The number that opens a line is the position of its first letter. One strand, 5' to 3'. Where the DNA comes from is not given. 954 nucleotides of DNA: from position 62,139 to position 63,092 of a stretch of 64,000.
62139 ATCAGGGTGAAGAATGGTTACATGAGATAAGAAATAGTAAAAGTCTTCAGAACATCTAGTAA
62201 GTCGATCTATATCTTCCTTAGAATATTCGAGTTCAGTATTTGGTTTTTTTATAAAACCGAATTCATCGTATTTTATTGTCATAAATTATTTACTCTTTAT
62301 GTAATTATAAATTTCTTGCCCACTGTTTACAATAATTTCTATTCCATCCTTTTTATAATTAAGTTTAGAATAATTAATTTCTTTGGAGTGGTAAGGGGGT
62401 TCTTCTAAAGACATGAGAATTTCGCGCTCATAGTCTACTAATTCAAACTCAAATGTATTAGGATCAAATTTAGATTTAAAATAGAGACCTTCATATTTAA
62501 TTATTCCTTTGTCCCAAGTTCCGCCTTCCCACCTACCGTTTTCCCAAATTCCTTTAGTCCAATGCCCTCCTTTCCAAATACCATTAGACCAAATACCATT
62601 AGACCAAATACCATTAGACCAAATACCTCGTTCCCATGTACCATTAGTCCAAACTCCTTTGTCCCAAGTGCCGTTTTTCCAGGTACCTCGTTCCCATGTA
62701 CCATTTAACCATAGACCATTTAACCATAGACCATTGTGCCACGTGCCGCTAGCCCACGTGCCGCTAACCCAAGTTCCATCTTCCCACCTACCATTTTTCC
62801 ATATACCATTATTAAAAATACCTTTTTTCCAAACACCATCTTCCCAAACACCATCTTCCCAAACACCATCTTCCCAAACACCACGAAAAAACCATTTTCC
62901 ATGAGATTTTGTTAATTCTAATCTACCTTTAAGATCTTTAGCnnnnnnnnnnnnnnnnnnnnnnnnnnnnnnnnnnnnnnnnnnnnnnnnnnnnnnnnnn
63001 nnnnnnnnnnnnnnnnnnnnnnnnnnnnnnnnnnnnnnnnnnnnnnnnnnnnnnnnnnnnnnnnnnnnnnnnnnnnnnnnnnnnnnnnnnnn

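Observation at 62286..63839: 517-aa protein with 26 perfectly phased Trp-containing pentapeptide repeats (x-x-G-phi-W) in the small-terminase position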

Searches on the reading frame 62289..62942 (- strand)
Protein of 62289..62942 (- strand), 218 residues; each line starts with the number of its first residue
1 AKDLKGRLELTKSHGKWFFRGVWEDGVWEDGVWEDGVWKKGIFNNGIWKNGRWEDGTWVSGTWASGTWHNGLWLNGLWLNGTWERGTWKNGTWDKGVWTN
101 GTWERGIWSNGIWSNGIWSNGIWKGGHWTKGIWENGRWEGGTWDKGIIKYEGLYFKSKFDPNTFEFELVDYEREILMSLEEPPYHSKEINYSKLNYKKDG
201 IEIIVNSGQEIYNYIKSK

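Call 27: predict_structure(alignment_id=A3)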
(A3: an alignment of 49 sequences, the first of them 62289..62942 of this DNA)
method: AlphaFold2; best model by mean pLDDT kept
length: 218 residues; sequences in the alignment: 49
mean_pLDDT: 88.0   pTM: 0.79
mean pLDDT of the five models: 88.0, 85.5, 85.0, 80.7, 80.0
residues with pLDDT >= 90: 137; 70-90: 55; 50-70: 24; < 50: 2
segments of 3 or more residues with pLDDT < 50: none
pLDDT, mean of each block of 10 residues (from residue 1): 70 82 90 93 94 96 97 97 98 98 98 98 98 97 96 92 89 76 55 68 76 76
secondary structure, 60 per line:
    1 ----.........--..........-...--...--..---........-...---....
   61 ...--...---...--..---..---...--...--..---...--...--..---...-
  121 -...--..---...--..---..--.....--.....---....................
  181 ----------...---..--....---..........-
elements in order: E5-13 E16-25 E27-29 E32-34 E42-49 E51-53 E57-63 E66-68 E72-74 E87-89 E92-94 E102-104 E107-109 E117-119 E122-124 E132-134 E146-150 E153-157 H161-180 E201-204 H208-217

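Call 29: fold_search(model_id=the predicted structure, library=pdb)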
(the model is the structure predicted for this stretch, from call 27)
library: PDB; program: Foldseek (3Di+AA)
matches with E <= 10: 123; with E <= 0.001: 0
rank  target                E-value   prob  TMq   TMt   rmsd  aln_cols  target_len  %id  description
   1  3c8v_B                3.7e-02  0.20  0.15  0.09  15.6       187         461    6  Crystal structure of putative acetyltransferase (YP_390128.1) from Desulfovibrio desulfuricans G20 at 2.28 A resolutio (released 2008-02-26)
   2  2wle_B                4.2e-02  0.25  0.16  0.15  11.9       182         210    5  Crystallographic analysis of the polysialic acid O-acetyltransferase OatWY (released 2009-06-30)
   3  3c8v_D                4.2e-02  0.15  0.15  0.09  15.7       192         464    6  Crystal structure of putative acetyltransferase (YP_390128.1) from Desulfovibrio desulfuricans G20 at 2.28 A resolutio (released 2008-02-26)
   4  2wle_C                4.4e-02  0.16  0.14  0.15  12.0       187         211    6  Crystallographic analysis of the polysialic acid O-acetyltransferase OatWY (released 2009-06-30)
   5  3c8v_A                4.9e-02  0.18  0.15  0.09  15.6       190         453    6  Crystal structure of putative acetyltransferase (YP_390128.1) from Desulfovibrio desulfuricans G20 at 2.28 A resolutio (released 2008-02-26)
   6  7tgh_C1               5.2e-02  0.08  0.13  0.12  22.8       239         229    7  Cryo-EM structure of respiratory super-complex CI+III2 from Tetrahymena thermophila (released 2022-04-06)
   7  3c8v_C                9.0e-02  0.30  0.17  0.10  15.2       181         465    8  Crystal structure of putative acetyltransferase (YP_390128.1) from Desulfovibrio desulfuricans G20 at 2.28 A resolutio (released 2008-02-26)
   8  2wlc                  9.0e-02  0.13  0.14  0.14  11.4       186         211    5  Crystallographic analysis of the polysialic acid O-acetyltransferase OatWY (released 2009-06-30)
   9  4e79_A                1.8e-01  0.05  0.12  0.10  12.9       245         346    8  Structure of LpxD from Acinetobacter baumannii at 2.66A resolution (P4322 form) (released 2013-01-16)
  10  9qez_I                2.0e-01  0.08  0.14  0.16  15.8       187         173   10  Carbonic anhydrase mutant (released 2025-12-10)
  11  3vbl_E                2.2e-01  0.06  0.13  0.14  14.8       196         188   11  Crystal Structure of the S84C mutant of AntD, an N-acyltransferase from Bacillus cereus in complex with dTDP-4-amino-4 (released 2012-01-25)
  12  9qez_F                2.4e-01  0.07  0.13  0.15  16.0       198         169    8  Carbonic anhydrase mutant (released 2025-12-10)
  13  3vbm_E                2.4e-01  0.06  0.13  0.14  15.2       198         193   10  Crystal Structure of the S84T mutant of AntD, an N-acyltransferase from Bacillus cereus in complex with dTDP and Coenz (released 2012-01-25)
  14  9qez_D                2.8e-01  0.06  0.13  0.15  15.6       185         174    9  Carbonic anhydrase mutant (released 2025-12-10)
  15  6ive_D                3.5e-01  0.07  0.14  0.17  16.0       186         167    8  Molecular structure of a thermostable and a Zinc ion binding gamma-class carbonic anhydrase (released 2019-04-03)
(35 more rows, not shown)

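Call 55: fold_search(model_id=the predicted structure, library=viral)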
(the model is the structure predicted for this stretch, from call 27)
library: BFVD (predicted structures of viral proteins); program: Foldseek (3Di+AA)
matches with E <= 10: 163; with E <= 0.001: 3
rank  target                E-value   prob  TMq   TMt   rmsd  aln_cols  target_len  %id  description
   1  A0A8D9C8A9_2          3.8e-08  1.00  0.32  0.11  10.8       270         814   21  Putative photosystem II stability/assembly factor [uncultured marine phage]
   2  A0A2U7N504            4.8e-08  1.00  0.43  0.45  13.9       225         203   30  Phosphatidylinositol 4-phosphate 5-kinase 5-like protein [Pseudomonas phage PspYZU05]
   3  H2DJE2                4.5e-04  0.91  0.23  0.24  11.4       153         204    7  ORF71 (Fragment) [Equid alphaherpesvirus 1]
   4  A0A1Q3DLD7            3.9e-03  0.80  0.25  0.26  11.3       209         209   11  Uncharacterized protein [Chionoecetes opilio bacilliform virus]
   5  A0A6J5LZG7            5.7e-02  0.77  0.31  0.29   9.4       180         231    9  Uncharacterized protein [uncultured Caudovirales phage]
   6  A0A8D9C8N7            9.3e-02  0.87  0.19  0.35  10.5        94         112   26  Uncharacterized protein [uncultured marine phage]
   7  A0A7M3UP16            1.7e-01  0.20  0.23  0.08   9.8       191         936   11  Uncharacterized protein (Fragment) [Pyramimonas orientalis virus]
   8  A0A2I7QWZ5            1.9e-01  0.16  0.20  0.22  12.5       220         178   13  (no name in the UniProt tables at hand)
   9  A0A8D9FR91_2          2.1e-01  0.96  0.40  0.08   7.2       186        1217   18  Uncharacterized protein [uncultured marine phage]
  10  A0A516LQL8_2          2.4e-01  0.08  0.14  0.07  12.9       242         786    7  (no name in the UniProt tables at hand)
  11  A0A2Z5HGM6            2.9e-01  0.16  0.20  0.20  11.7       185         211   10  (no name in the UniProt tables at hand)
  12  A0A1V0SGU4            4.1e-01  0.13  0.25  0.21  10.6       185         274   22  Uncharacterized protein [Hokovirus HKV1]
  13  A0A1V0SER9            5.1e-01  0.98  0.49  0.43  10.9       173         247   24  Uncharacterized protein [Hokovirus HKV1]
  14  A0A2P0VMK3            5.1e-01  0.02  0.09  0.08  20.8       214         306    8  Uncharacterized protein [Tetraselmis virus 1]
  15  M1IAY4                5.4e-01  0.01  0.07  0.03  15.4       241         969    8  (no name in the UniProt tables at hand)
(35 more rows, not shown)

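Call 60: search_protein_families(library=pfam, alignment_id=A3, max_evalue=0.001)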
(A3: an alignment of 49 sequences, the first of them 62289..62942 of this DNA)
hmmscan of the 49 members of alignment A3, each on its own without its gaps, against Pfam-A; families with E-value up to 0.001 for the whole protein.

A. member 1, window:62289-62942:- (218 aa): 0 families

B. families by the number of members that match (of 49 scanned): 1 family
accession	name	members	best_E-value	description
PF12224.13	Amidoligase_2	1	0.00014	Putative amidoligase enzyme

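Call 82: search_protein_representatives(protein=window:62289-62942:-)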
Query: 218 residues. Proteins with E-value up to 0.001 (for the whole library): 1996; up to 1e-10: 984; up to 1e-30: 83. The best 150 are listed.
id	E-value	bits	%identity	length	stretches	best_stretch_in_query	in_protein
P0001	4.5e-133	458.8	100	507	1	1-218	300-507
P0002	6.3e-108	376.4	59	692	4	21-132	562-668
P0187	1.1e-86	306.7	44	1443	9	23-136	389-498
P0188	3.8e-66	239.3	52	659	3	46-146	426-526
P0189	3.4e-65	236.2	51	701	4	33-120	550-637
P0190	2.3e-63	230.2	51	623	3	18-143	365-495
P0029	7.8e-62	225.2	54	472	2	20-143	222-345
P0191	1.9e-61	223.9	41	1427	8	17-125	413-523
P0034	1.0e-59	218.2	50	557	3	21-143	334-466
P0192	2.4e-59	217.0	41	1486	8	67-118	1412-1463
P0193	8.4e-59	215.2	38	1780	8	37-153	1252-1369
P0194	6.7e-53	195.9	55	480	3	21-139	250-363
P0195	1.3e-52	195.0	53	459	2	15-143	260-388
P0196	2.4e-52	194.1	52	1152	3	14-133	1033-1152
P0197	3.3e-52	193.6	49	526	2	12-147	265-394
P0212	2.7e-40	154.5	44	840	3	18-143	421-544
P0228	4.1e-36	140.8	49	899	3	52-146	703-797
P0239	2.3e-32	128.5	45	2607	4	44-139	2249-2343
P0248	1.3e-31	126.0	55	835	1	23-164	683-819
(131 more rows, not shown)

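Call 83: search_protein_families(library=pfam, proteins=[P0187, P0193, P0239, P0196, P0228, P0248, P0212], max_evalue=0.001)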
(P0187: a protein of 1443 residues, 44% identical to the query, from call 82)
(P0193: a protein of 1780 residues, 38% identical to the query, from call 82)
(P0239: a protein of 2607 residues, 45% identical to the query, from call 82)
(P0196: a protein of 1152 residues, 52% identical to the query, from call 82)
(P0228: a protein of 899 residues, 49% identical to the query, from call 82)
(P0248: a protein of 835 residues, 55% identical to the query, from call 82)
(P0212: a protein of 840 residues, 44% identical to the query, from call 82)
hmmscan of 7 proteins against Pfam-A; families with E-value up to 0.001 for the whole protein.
P0187 (1443 aa): 1 family
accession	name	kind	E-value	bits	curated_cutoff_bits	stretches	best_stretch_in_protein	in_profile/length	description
PF23894.2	LD_SV2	-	9.4e-05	23.1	29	0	222-299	15-92/92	SV2A/B/C luminal domain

P0193 (1780 aa): 0 families

P0239 (2607 aa): 0 families

P0196 (1152 aa): 2 families
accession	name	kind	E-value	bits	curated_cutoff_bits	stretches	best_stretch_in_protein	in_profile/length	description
PF02211.21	NHase_beta_C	-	1.2e-11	45.3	27.7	0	270-290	6-26/98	Nitrile hydratase beta subunit, C-terminal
PF22639.1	Gp18_dom_I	-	2.3e-08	34.3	27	0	352-394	14-55/93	Tail sheath protein Gp18-like domain I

P0228 (899 aa): 0 families

P0248 (835 aa): 0 families

P0212 (840 aa): 0 families

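Call 100: search_protein_families(library=padloc, proteins=[window:62289-62942:-], max_evalue=0.01)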
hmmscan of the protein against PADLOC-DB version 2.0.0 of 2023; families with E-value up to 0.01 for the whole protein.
window:62289-62942:- (218 aa): 0 families

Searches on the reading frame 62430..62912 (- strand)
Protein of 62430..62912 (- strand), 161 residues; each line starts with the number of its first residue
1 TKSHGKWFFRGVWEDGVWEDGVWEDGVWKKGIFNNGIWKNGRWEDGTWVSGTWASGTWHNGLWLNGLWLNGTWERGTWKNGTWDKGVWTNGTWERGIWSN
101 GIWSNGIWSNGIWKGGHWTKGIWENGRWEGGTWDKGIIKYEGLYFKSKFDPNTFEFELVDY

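Call 43: find_homologous_proteins(query=window:62430-62912:-, max_evalue=0.001)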
Query window:62430-62912:- (161 aa): 57 proteins with E <= 0.001 among 59 candidates.
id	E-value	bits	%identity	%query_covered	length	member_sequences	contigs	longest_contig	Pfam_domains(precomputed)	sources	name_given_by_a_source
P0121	1.2e-40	157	46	85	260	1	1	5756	-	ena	-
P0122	7.4e-30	122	51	81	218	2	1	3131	-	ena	-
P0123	2.6e-28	117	46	89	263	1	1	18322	-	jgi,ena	-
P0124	8.1e-26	109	55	64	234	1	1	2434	-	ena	-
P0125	1.5e-25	108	45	89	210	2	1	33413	-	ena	-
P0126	2.3e-25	107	52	68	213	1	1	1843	-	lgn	-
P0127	2.5e-25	107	49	80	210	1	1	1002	-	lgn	-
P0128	1.1e-23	102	42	92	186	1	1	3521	-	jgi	-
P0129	6.7e-22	96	50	71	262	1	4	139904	-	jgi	-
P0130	2.9e-21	94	56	57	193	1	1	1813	-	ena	-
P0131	4.2e-21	93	49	65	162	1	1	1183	-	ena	-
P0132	1.2e-20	92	55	58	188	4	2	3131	-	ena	-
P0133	1.8e-19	88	45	85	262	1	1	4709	-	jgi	jgi:hypothetical protein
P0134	2.5e-19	87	50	65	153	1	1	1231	-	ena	-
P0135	3.4e-19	87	62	44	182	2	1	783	-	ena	-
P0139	1.1e-18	85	45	71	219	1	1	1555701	-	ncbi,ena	-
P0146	5.5e-17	80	54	61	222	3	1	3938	-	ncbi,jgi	jgi:hypothetical protein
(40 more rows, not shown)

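Call 44: list_cluster_members(proteins=[P0139, P0146, P0070, P0077, P0043, P0100])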
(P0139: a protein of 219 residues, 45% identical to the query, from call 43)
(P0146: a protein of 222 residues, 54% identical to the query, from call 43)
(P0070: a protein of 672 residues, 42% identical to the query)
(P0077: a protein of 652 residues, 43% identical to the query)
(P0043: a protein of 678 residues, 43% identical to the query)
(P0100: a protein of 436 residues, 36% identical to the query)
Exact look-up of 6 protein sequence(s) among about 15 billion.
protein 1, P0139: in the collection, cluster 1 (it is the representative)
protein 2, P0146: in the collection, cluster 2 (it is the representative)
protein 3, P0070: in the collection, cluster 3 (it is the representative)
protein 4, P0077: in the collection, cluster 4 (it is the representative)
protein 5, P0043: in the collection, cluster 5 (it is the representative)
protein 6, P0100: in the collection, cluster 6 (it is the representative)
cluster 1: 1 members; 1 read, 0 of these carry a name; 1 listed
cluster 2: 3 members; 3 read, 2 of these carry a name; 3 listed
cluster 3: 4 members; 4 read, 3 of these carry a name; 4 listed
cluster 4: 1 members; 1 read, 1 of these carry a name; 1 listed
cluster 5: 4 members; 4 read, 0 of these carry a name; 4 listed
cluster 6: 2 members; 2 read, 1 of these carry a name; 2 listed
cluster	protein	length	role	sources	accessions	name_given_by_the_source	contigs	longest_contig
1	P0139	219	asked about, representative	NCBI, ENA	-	-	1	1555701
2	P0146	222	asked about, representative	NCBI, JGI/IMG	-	hypothetical protein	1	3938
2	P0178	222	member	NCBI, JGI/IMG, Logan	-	hypothetical protein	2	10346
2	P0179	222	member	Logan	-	-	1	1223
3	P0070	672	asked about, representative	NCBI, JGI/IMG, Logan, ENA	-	hypothetical protein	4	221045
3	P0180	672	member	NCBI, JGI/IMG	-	hypothetical protein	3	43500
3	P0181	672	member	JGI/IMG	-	hypothetical protein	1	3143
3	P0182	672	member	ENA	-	-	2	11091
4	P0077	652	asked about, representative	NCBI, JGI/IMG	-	hypothetical protein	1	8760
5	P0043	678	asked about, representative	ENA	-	-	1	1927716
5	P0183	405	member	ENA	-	-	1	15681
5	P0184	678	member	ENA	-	-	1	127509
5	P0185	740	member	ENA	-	-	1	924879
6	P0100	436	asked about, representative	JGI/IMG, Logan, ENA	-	DNA-dependent RNA polymerase auxiliary subunit epsilon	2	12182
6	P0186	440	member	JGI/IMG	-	-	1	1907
